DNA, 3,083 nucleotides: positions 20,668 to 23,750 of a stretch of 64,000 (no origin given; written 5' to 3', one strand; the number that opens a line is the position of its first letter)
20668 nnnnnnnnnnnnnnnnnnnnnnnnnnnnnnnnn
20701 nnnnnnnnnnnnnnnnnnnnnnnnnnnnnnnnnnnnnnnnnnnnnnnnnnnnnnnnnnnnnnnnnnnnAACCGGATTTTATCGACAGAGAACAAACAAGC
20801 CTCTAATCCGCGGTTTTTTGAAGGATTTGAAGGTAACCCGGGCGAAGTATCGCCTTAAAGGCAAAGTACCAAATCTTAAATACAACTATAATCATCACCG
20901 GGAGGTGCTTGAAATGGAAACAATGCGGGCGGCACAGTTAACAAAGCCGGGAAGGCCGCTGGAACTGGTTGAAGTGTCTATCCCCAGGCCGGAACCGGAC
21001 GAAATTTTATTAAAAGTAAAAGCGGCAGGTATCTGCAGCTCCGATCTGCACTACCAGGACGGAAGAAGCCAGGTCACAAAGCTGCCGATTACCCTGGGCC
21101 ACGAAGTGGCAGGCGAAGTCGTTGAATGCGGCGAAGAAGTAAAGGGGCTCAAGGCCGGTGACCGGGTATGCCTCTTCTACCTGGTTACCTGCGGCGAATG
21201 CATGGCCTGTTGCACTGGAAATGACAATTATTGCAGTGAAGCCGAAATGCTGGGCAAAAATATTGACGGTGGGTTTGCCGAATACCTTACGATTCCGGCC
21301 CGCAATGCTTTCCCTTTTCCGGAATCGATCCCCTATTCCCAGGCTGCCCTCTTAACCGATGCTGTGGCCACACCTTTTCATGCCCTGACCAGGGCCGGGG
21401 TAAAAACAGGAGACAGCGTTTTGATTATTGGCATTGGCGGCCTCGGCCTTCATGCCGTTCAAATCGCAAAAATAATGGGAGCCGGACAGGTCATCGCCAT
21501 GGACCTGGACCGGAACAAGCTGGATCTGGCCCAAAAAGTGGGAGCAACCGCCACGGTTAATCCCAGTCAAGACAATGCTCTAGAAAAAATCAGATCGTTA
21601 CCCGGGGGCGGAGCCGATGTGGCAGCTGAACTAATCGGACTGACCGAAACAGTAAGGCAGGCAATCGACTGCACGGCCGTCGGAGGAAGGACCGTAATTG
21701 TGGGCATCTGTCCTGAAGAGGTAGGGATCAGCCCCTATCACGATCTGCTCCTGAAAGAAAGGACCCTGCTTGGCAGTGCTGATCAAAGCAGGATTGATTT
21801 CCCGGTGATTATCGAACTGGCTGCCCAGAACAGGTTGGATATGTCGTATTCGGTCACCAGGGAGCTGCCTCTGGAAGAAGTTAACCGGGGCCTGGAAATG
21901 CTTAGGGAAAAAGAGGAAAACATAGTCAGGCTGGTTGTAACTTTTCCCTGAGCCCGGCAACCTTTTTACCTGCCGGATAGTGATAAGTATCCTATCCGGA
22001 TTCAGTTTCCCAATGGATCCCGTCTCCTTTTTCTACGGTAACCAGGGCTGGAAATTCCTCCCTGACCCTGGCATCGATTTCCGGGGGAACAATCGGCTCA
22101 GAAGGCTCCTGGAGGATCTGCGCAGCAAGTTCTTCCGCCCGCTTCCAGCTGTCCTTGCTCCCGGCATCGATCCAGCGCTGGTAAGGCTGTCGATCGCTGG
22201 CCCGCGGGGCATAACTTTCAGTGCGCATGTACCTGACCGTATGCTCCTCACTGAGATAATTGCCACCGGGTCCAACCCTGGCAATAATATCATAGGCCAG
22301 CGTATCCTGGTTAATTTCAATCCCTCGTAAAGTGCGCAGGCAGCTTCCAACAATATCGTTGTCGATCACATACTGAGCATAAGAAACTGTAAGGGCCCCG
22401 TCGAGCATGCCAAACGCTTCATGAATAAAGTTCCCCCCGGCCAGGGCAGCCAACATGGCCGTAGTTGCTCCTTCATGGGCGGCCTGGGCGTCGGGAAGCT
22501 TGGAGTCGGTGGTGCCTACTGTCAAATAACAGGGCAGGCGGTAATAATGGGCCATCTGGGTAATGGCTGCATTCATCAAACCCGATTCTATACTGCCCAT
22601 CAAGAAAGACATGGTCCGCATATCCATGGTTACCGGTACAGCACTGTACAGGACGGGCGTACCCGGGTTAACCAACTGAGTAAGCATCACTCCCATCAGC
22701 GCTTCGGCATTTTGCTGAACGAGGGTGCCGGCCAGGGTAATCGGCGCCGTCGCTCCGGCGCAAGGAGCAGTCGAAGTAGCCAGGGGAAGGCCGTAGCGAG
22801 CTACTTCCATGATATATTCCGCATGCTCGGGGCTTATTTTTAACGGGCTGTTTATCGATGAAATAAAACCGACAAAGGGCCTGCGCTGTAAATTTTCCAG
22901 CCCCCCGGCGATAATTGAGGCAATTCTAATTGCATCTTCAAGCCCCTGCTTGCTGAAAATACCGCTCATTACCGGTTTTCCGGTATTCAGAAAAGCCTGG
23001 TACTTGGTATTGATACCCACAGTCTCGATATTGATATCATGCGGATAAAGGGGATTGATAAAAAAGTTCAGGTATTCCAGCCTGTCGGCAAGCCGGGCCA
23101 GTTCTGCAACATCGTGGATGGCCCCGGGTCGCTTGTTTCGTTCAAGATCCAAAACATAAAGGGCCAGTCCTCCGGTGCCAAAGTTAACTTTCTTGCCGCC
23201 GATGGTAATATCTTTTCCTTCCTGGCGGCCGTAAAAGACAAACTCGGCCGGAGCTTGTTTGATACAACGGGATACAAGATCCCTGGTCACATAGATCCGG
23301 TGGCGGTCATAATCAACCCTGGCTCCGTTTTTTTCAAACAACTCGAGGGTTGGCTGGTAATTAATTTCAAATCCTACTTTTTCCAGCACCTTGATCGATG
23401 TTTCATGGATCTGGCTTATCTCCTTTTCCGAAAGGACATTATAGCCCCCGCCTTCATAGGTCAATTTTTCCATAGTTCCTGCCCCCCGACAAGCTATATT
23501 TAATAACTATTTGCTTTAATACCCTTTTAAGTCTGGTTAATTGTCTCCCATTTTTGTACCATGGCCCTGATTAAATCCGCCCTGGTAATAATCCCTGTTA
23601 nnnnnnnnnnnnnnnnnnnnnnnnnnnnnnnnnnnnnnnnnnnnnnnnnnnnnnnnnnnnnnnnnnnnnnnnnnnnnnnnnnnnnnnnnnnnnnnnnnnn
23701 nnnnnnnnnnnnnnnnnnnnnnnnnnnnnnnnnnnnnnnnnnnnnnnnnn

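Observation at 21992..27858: Quaternary-amine importer physically fused to a second non-Pyl MttB paralog: a substrate-dedicated uptake and demethylation operon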

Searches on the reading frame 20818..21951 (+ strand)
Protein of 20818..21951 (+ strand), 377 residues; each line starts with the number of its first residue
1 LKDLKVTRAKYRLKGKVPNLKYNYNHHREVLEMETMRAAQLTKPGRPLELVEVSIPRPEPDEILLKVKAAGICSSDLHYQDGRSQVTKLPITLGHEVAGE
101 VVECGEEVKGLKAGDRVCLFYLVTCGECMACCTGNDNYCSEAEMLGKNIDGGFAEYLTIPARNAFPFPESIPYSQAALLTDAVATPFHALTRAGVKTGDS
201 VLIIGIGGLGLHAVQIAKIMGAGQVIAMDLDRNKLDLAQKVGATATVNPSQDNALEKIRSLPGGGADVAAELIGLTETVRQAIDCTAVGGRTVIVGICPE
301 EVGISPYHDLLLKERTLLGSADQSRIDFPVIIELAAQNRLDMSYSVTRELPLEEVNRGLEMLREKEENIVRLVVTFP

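Call 3: search_protein_families(library=pfam, proteins=[window:20818-21951:+])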
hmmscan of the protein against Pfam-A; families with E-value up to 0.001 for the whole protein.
window:20818-21951:+ (377 aa): 4 families
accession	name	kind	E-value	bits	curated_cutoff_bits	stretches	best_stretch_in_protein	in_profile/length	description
PF08240.17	ADH_N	-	3.8e-32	111.1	23.5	1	60-169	2-104/104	Alcohol dehydrogenase GroES-like domain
PF00107.32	ADH_zinc_N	-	3.6e-30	105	31.8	1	208-336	1-128/129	Zinc-binding dehydrogenase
PF16912.11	Glu_dehyd_C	-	1.3e-08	35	34.9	1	199-361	32-200/211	Glucose dehydrogenase C-terminus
PF01262.27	AlaDh_PNT_C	-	5e-05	23.3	23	1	194-257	25-88/214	Alanine dehydrogenase/PNT, C-terminal domain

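Call 4: search_protein_families(library=ncbifam, proteins=[window:20818-21951:+])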
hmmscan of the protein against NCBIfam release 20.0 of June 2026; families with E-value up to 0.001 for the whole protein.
window:20818-21951:+ (377 aa): 26 families (the best 25 are shown)
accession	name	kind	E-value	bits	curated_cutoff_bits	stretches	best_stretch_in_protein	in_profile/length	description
TIGR00692.1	tdh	equivalog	2.2e-67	227.5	458.35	1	42-366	5-332/340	L-threonine 3-dehydrogenase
NF041097.1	keto_inos_dh_IolM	equivalog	5e-66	222.9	450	1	29-369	22-384/389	scyllo-inosose 3-dehydrogenase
NF003808.0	PRK05396.1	equivalog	2.5e-64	217.3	380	1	36-367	1-333/341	L-threonine 3-dehydrogenase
TIGR03989.1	Rxyl_3153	subfamily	2.1e-61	208.2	440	2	150-366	138-362/370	NDMA-dependent alcohol dehydrogenase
NF010344.0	PRK13771.1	subfamily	9.6e-61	205.6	349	1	36-374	1-331/334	putative alcohol dehydrogenase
TIGR03451.1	mycoS_dep_FDH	equivalog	1e-55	189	512.9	1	42-375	8-357/358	S-(hydroxymethyl)mycothiol dehydrogenase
NF041172.1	AcrlCoa_red_Thmprot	equivalog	4.4e-52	177.1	500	1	36-367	1-326/334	acryloyl-CoA reductase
NF007489.0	PRK10083.1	equivalog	2.4e-51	174.7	376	1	42-376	7-337/339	Zn-dependent oxidoreductase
TIGR02818.1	adh_III_F_hyde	equivalog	8.8e-50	169.8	543.95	2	152-374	139-366/368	S-(hydroxymethyl)glutathione dehydrogenase/class III alcohol dehydrogenase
TIGR03201.1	dearomat_had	equivalog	1.4e-49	169.1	338.65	1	40-359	3-333/349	6-hydroxycyclohex-1-ene-1-carbonyl-CoA dehydrogenase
NF006940.0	PRK09422.1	equivalog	1.9e-49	168.5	344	1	36-364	1-324/338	alcohol dehydrogenase AdhP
NF047908.1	AldhRedAhr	equivalog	1.8e-47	161.9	470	1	33-366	1-326/335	NADPH-dependent aldehyde reductase Ahr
NF007375.0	PRK09880.1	equivalog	4e-45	154.1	469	1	60-368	27-336/344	L-idonate 5-dehydrogenase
TIGR02822.1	adh_fam_2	subfamily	2.8e-44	151.5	283.5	1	47-362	14-317/329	zinc-binding alcohol dehydrogenase family protein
TIGR03366.1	HpnZ_proposed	hypoth_equivalog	1.3e-41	142.8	328.1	1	57-306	2-265/315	putative phosphonate catabolism associated alcohol dehydrogenase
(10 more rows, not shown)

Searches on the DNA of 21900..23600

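Call 37: search_rna_families(source=window, start=21900, end=23600, threshold=evalue, max_evalue=1, show_alignments=1)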
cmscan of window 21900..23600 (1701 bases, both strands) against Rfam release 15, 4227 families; matches with E-value up to 1: 1.
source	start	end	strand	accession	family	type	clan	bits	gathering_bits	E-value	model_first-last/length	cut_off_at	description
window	22414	22518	-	RF02510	PYLIS_3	Cis-reg;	-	53.2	38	1.2e-09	1-100/100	no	Pyrrolysine insertion sequence mttB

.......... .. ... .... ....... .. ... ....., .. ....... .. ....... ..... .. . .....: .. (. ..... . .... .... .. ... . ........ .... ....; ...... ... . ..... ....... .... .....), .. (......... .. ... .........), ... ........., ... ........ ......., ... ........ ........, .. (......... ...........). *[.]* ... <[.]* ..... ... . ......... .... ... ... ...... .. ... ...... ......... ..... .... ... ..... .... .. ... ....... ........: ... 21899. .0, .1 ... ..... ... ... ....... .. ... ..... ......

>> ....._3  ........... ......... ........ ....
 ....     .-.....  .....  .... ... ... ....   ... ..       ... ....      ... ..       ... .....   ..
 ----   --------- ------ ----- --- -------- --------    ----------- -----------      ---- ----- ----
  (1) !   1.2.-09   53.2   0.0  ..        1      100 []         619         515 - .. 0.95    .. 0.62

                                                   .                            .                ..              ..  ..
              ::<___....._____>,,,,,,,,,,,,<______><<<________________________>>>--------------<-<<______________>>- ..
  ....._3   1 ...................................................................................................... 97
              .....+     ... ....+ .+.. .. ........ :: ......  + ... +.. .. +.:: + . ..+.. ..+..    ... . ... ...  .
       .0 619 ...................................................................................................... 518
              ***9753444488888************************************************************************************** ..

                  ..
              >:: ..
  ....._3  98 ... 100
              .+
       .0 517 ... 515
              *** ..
